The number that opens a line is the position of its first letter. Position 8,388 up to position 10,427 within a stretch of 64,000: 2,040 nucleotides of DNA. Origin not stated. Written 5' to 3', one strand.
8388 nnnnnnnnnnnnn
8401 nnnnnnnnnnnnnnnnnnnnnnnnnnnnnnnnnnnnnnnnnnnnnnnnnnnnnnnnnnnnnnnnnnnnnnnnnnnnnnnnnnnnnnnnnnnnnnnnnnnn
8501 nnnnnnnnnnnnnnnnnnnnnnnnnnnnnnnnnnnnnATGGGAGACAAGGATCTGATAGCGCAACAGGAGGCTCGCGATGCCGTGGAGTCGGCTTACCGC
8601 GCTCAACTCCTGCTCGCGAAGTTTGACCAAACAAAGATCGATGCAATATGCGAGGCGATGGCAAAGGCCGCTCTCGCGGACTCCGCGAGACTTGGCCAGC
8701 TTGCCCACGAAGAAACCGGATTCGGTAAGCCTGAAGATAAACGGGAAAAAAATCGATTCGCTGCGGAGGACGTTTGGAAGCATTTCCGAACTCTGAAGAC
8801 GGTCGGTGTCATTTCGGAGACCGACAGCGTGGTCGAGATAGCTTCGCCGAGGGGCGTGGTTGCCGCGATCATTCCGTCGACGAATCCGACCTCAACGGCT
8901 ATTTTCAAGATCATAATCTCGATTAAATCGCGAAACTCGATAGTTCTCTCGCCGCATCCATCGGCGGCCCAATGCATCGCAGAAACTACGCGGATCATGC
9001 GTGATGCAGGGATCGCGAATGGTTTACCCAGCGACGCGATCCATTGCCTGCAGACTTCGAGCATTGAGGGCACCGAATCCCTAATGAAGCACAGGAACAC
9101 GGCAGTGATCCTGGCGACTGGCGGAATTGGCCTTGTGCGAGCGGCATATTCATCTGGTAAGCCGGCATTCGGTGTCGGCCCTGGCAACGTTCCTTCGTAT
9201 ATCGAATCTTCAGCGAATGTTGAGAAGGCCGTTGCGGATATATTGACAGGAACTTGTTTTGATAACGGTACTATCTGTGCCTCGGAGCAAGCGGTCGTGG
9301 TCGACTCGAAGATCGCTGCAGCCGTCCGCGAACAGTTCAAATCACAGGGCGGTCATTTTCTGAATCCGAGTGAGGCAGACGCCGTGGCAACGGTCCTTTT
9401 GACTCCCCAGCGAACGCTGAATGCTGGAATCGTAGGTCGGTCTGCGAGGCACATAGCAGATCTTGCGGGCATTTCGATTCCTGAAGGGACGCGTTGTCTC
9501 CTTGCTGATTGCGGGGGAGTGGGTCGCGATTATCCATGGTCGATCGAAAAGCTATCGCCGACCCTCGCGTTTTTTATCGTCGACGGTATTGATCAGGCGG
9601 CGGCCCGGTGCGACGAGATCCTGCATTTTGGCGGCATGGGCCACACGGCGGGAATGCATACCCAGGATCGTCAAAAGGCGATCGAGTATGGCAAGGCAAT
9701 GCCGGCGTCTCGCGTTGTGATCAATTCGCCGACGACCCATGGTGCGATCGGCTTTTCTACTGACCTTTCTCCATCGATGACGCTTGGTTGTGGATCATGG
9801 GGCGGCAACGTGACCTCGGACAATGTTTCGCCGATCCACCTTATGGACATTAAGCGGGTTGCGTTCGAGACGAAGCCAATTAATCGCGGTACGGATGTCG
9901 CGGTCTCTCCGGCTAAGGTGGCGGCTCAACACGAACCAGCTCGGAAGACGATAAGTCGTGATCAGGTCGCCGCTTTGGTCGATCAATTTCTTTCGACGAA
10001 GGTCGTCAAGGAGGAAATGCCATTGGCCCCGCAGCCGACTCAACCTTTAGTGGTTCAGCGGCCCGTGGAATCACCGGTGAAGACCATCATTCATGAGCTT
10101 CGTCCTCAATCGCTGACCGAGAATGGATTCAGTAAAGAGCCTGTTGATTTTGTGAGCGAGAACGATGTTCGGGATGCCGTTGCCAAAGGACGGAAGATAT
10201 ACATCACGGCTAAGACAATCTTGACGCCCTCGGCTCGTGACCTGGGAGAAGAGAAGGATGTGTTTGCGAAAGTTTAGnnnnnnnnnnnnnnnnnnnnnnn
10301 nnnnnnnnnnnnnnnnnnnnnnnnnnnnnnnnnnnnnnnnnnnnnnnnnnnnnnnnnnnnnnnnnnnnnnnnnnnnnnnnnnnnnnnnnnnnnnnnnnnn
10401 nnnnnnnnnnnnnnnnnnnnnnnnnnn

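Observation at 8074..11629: Minimal, atypically composed bacterial-microcompartment locus: BMC-H / AldDH / secreted VWA / zinc-ribbon anchor / BMC-H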

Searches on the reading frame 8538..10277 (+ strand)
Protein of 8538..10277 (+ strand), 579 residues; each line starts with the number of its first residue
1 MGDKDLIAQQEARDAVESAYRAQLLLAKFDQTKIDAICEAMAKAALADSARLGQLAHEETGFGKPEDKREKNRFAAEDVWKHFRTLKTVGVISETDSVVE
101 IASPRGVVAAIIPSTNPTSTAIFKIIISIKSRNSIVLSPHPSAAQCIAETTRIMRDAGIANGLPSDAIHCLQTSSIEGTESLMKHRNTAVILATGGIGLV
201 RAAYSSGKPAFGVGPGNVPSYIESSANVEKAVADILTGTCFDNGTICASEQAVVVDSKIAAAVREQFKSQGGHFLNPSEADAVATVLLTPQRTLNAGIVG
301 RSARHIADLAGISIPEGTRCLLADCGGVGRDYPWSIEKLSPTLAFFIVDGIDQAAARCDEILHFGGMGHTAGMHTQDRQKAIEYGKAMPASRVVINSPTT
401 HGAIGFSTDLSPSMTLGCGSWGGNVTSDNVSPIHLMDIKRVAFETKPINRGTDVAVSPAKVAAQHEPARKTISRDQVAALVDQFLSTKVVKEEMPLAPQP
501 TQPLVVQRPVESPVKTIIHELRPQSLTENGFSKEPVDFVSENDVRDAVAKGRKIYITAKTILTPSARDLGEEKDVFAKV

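Call 3: search_protein_families(library=pfam, proteins=[window:8538-10277:+], max_evalue=0.01)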
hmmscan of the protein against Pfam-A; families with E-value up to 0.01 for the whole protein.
window:8538-10277:+ (579 aa): 1 family
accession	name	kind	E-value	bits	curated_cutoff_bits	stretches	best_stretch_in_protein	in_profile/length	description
PF00171.27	Aldedh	-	2.3e-25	89.5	23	1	8-269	27-291/461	Aldehyde dehydrogenase family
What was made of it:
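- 8538..10277 (+): CoA-acylating aldehyde dehydrogenase, 579 aa (catalytic core about aa 1-450; catalytic Cys247 in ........). PF00171 (call 3).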

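Call 4: search_protein_families(library=ncbifam, proteins=[window:8538-10277:+], max_evalue=0.01)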
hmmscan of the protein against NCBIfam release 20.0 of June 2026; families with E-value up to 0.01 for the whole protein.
window:8538-10277:+ (579 aa): 37 families (the best 25 are shown)
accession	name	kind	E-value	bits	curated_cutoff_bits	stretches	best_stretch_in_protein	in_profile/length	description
TIGR02518.1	EutH_ACDH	equivalog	1.9e-169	564.6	620.1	1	3-464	1-466/488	acetaldehyde dehydrogenase (acetylating)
NF010378.0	PRK13805.1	equivalog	3.1e-162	541.4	951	1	7-443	11-451/872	bifunctional acetaldehyde-CoA/alcohol dehydrogenase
NF047625.1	AcylSulfactDhSauS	equivalog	1.3e-93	314.4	600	1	9-444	3-443/464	acylating sulfoacetaldehyde dehydrogenase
NF011927.0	PRK15398.1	subfamily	1.3e-71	241.7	403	1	11-426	37-445/465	aldehyde dehydrogenase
NF040648.1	lactal_redase_Meth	equivalog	1e-17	64.3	650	1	8-400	31-426/463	lactaldehyde dehydrogenase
NF001221.0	PRK00197.1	equivalog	2e-16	59.7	289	1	100-400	112-372/418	glutamate-5-semialdehyde dehydrogenase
TIGR01804.1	BADH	equivalog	1.1e-12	47.3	668.6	1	10-267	35-296/467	betaine-aldehyde dehydrogenase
NF045736.1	PaDhStyDRhodo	equivalog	2.9e-12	45.9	800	1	84-263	123-302/479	phenylacetaldehyde dehydrogenase StyD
NF042993.1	AlphKGSA_gudD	equivalog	1.1e-11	44.2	770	1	9-267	41-303/481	alpha-ketoglutaric semialdehyde dehydrogenase GucD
TIGR00407.1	proA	equivalog_domain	3.9e-11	42.4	317.45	1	99-400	98-363/398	glutamate-5-semialdehyde dehydrogenase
NF006916.0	PRK09407.1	equivalog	4.2e-10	38.8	521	1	9-270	55-320/526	succinic semialdehyde dehydrogenase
NF052305.1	DioxValDhHalo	equivalog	5.1e-09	35.6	750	1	9-260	42-297/483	2,5-dioxovalerate dehydrogenase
NF010000.0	PRK13473.1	subfamily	5.2e-09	35.2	615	1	13-271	42-304/475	aminobutyraldehyde dehydrogenase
NF040869.1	G3PDH_Arch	equivalog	2.3e-08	33.2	780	1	94-267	149-318/502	NADP-dependent glyceraldehyde-3-phosphate dehydrogenase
NF010575.0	PRK13968.1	equivalog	2.7e-08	33.3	855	1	67-268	86-289/462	succinate-semialdehyde dehydrogenase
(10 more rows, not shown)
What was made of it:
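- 8538..10277 (+): TIGR02518 scores 565 bits and AdhE-N 541 bits (call 4).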

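Call 11: find_encoding_contigs(protein=window:8538-10277:+, flank=10000, max_places=6)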
Protein window:8538-10277:+ (579 aa): 1 contig read that carries it; 1 place shown.
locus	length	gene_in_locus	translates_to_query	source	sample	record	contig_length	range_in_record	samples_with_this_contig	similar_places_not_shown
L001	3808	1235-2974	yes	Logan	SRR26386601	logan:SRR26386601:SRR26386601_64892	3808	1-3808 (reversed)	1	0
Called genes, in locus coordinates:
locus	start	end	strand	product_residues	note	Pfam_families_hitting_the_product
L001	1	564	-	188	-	?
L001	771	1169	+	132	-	PF00936:BMC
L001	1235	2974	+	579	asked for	PF00171:Aldedh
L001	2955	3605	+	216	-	PF00092:VWA, PF13519:VWA_2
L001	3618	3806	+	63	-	?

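Call 12: find_homologous_proteins(query=window:8538-10277:+, max_evalue=1e-30)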
Query window:8538-10277:+ (579 aa): 8000 proteins with E <= 1e-30 among 8000 candidates; the best 120 are listed.
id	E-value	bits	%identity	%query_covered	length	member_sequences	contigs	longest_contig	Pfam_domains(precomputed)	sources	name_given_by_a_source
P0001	0.0e+0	1281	100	100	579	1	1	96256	PF00171.28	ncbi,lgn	ncbi:MAG: aldehyde dehydrogenase family protein [Pyrinomonadaceae bacterium]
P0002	0.0e+0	1151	90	100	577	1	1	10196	PF00171.28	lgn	-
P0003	0.0e+0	1151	90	100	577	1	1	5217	PF00171.28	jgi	-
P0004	0.0e+0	1149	89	100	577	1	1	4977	PF00171.28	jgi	-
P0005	0.0e+0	1146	89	100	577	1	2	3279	PF00171.28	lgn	-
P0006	0.0e+0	1135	87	100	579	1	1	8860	PF00171.28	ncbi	-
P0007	0.0e+0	1127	88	100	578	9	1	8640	PF00171.28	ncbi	ncbi:MAG: aldehyde dehydrogenase family protein [Pyrinomonadaceae bacterium]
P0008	0.0e+0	1122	87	100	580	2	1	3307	PF00171.28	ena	-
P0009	0.0e+0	1122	87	100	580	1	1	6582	PF00171.28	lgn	-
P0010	0.0e+0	1117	88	100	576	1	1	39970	PF00171.28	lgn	-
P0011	0.0e+0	1110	86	100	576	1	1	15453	PF00171.28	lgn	-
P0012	0.0e+0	1107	85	100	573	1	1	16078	PF00171.28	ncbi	-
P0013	0.0e+0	1100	86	100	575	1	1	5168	PF00171.28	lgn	-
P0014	0.0e+0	1100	86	100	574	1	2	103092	PF00171.28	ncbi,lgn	-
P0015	0.0e+0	1096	86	100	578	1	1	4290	PF00171.28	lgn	-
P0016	0.0e+0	1094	84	100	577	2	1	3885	PF00171.28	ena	-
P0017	0.0e+0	1090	85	100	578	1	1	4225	PF00171.28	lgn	-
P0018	0.0e+0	1088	84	100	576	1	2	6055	PF00171.28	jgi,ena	-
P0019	0.0e+0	1086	84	100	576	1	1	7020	PF00171.28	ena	-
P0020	0.0e+0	1086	84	100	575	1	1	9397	PF00171.28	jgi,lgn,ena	-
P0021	0.0e+0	1083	84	100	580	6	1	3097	PF00171.28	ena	-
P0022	0.0e+0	1082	85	100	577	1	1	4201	PF00171.28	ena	-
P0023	0.0e+0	1082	85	100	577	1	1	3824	PF00171.28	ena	-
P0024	0.0e+0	1076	84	100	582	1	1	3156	PF00171.28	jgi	-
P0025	0.0e+0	1070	83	100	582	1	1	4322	PF00171.28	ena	-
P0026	0.0e+0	1066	83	100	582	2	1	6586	PF00171.28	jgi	jgi:acetaldehyde dehydrogenase (acetylating)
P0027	0.0e+0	1065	83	100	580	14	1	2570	PF00171.28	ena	-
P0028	0.0e+0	1061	82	100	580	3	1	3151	PF00171.28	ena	-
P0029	0.0e+0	1060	81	100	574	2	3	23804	PF00171.28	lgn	-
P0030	0.0e+0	1059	82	100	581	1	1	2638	PF00171.28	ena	-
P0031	0.0e+0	1057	82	100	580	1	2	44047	PF00171.28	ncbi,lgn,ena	-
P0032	0.0e+0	1056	81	100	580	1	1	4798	PF00171.28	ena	-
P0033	0.0e+0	1054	82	100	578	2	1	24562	PF00171.28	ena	-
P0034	0.0e+0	1053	82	100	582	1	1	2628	PF00171.28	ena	-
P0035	0.0e+0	1049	82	100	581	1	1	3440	PF00171.28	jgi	jgi:acetaldehyde dehydrogenase (acetylating)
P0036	0.0e+0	1046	82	100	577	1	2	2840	PF00171.28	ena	-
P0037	0.0e+0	1045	82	100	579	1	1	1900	PF00171.28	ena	-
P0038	0.0e+0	1044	81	100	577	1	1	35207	PF00171.28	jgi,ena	-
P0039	0.0e+0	1039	81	100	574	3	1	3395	PF00171.28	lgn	-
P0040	0.0e+0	1037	81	100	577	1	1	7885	PF00171.28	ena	-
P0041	0.0e+0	1036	81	100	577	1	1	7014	PF00171.28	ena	-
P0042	0.0e+0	1034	86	93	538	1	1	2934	PF00171.28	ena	-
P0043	0.0e+0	1034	79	100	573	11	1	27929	PF00171.28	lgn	-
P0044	0.0e+0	1033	80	100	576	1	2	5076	PF00171.28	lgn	-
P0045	0.0e+0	1029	79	100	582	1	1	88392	PF00171.28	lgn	-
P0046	0.0e+0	1026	79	100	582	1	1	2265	PF00171.28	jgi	-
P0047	0.0e+0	1025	79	100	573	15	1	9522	PF00171.28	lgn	-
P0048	0.0e+0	1024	79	100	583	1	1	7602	PF00171.28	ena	-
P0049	0.0e+0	1022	79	100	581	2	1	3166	PF00171.28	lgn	-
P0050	0.0e+0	1020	79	100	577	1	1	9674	PF00171.28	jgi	jgi:acetaldehyde dehydrogenase (acetylating)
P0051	0.0e+0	1020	79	100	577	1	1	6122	PF00171.28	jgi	jgi:acetaldehyde dehydrogenase (acetylating)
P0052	0.0e+0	1017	78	100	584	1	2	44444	PF00171.28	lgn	-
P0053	0.0e+0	1009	78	100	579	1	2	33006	PF00171.28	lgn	-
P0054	2.6e-296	1002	78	100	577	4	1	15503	PF00171.28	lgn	-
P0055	6.5e-296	1000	78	100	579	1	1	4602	PF00171.28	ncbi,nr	ncbi:MAG TPA: aldehyde dehydrogenase family protein [Pyrinomonadaceae bacterium]|nr:aldehyde dehydro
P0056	2.6e-295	998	77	100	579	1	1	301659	PF00171.28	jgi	jgi:acetaldehyde dehydrogenase (acetylating)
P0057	2.1e-293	992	77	100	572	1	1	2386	PF00171.28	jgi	-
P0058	6.4e-293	990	77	100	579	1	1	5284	PF00171.28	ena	-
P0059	6.8e-293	990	77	100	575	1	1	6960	PF00171.28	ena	-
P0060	7.7e-293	990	77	100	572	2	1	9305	PF00171.28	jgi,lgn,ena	-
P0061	9.1e-293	990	77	100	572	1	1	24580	PF00171.28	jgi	jgi:acetaldehyde dehydrogenase (acetylating)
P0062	1.5e-292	989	77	100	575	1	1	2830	PF00171.28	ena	-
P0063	1.5e-292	989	77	100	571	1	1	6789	PF00171.28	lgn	-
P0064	3.8e-292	988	77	100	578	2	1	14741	PF00171.28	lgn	-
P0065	4.8e-292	988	77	100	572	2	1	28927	PF00171.28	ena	-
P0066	9.9e-292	987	76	100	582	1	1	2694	PF00171.28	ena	-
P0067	3.7e-291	985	78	100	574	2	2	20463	PF00171.28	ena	-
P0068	6.1e-291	984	77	100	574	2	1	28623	PF00171.28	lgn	-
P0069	1.0e-290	983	77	100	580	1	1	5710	PF00171.28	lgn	-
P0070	1.1e-290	983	78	100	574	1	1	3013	PF00171.28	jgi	jgi:acetaldehyde dehydrogenase (acetylating)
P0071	1.3e-290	983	76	100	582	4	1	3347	PF00171.28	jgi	jgi:acetaldehyde dehydrogenase (acetylating)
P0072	2.5e-290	982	78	100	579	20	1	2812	PF00171.28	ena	-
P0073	4.7e-290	981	76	100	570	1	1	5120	PF00171.28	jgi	jgi:acetaldehyde dehydrogenase (acetylating)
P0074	7.2e-290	980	76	100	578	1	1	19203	PF00171.28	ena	-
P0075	9.7e-290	980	77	100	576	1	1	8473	PF00171.28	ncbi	-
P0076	2.6e-289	979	76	100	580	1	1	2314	PF00171.28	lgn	-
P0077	3.4e-289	978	77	100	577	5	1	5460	PF00171.28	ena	-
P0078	3.5e-289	978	76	100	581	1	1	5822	PF00171.28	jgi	jgi:acetaldehyde dehydrogenase (acetylating)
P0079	3.8e-289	978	75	100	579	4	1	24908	PF00171.28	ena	-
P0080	4.1e-289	978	76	100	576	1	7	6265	PF00171.28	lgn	-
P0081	5.1e-289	978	76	100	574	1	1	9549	PF00171.28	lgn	-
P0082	5.7e-289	977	75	100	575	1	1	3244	PF00171.28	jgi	jgi:acetaldehyde dehydrogenase (acetylating)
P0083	8.7e-289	977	76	100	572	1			PF00171.28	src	-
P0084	9.6e-289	977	76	100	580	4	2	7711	PF00171.28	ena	-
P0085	1.3e-288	976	76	100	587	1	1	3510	PF00171.28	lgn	-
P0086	1.7e-288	976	75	100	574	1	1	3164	PF00171.28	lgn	-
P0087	1.7e-288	976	76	100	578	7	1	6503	PF00171.28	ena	-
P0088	1.9e-288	976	76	100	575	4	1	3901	PF00171.28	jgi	jgi:acetaldehyde dehydrogenase (acetylating)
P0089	2.0e-288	976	75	100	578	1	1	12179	PF00171.28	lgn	-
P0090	3.9e-288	975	76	100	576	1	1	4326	PF00171.28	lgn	-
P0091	4.2e-288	975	77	100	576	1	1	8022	PF00171.28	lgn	-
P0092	4.5e-288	974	77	100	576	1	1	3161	PF00171.28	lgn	-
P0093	5.1e-288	974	75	100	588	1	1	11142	PF00171.28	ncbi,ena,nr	ncbi:MAG TPA: aldehyde dehydrogenase family protein [Pyrinomonadaceae bacterium]|nr:aldehyde dehydro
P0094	5.3e-288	974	76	100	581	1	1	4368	PF00171.28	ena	-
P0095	5.7e-288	974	75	100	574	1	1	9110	PF00171.28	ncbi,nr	ncbi:MAG TPA: aldehyde dehydrogenase family protein [Pyrinomonadaceae bacterium]|nr:aldehyde dehydro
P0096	6.2e-288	974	75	100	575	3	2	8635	PF00171.28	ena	-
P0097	6.7e-288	974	76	100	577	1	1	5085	PF00171.28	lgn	-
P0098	7.7e-288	974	76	100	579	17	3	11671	PF00171.28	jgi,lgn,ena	-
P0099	8.1e-288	974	76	100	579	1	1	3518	PF00171.28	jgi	jgi:acetaldehyde dehydrogenase (acetylating)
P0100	1.1e-287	973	76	100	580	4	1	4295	PF00171.28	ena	-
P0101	1.2e-287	973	75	100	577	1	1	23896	PF00171.28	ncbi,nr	ncbi:MAG TPA: aldehyde dehydrogenase family protein [Pyrinomonadaceae bacterium]|nr:aldehyde dehydro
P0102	1.3e-287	973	75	100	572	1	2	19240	PF00171.28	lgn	-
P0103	1.4e-287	973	74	100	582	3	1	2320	PF00171.28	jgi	-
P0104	1.5e-287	973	76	100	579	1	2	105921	PF00171.28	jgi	jgi:acetaldehyde dehydrogenase (acetylating)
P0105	1.5e-287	973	77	100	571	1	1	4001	PF00171.28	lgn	-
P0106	1.5e-287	973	75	100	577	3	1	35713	PF00171.28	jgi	jgi:acetaldehyde dehydrogenase (acetylating)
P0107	1.8e-287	972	76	100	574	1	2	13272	PF00171.28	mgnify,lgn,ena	mgnify:CR=1 FL=1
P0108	1.8e-287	972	75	100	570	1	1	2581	PF00171.28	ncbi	-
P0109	1.9e-287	972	75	100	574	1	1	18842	PF00171.28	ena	-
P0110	2.1e-287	972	75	100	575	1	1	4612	PF00171.28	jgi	jgi:acetaldehyde dehydrogenase (acetylating)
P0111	2.3e-287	972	76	100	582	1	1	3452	PF00171.28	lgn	-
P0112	2.4e-287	972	76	100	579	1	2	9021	PF00171.28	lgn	-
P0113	2.6e-287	972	75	100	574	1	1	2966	PF00171.28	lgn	-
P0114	2.7e-287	972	76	100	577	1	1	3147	PF00171.28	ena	-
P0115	3.4e-287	972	75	100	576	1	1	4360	PF00171.28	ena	-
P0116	3.5e-287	972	75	100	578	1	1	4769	PF00171.28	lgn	-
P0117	3.5e-287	972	76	100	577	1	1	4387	PF00171.28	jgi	jgi:acetaldehyde dehydrogenase (acetylating)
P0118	4.4e-287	971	76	100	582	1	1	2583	PF00171.28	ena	-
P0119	4.5e-287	971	75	100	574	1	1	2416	PF00171.28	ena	-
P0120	4.5e-287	971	76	100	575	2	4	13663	PF00171.28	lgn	-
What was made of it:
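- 8538..10277 (+): More than 120 database clusters are >=74% identical over the full length (call 12).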
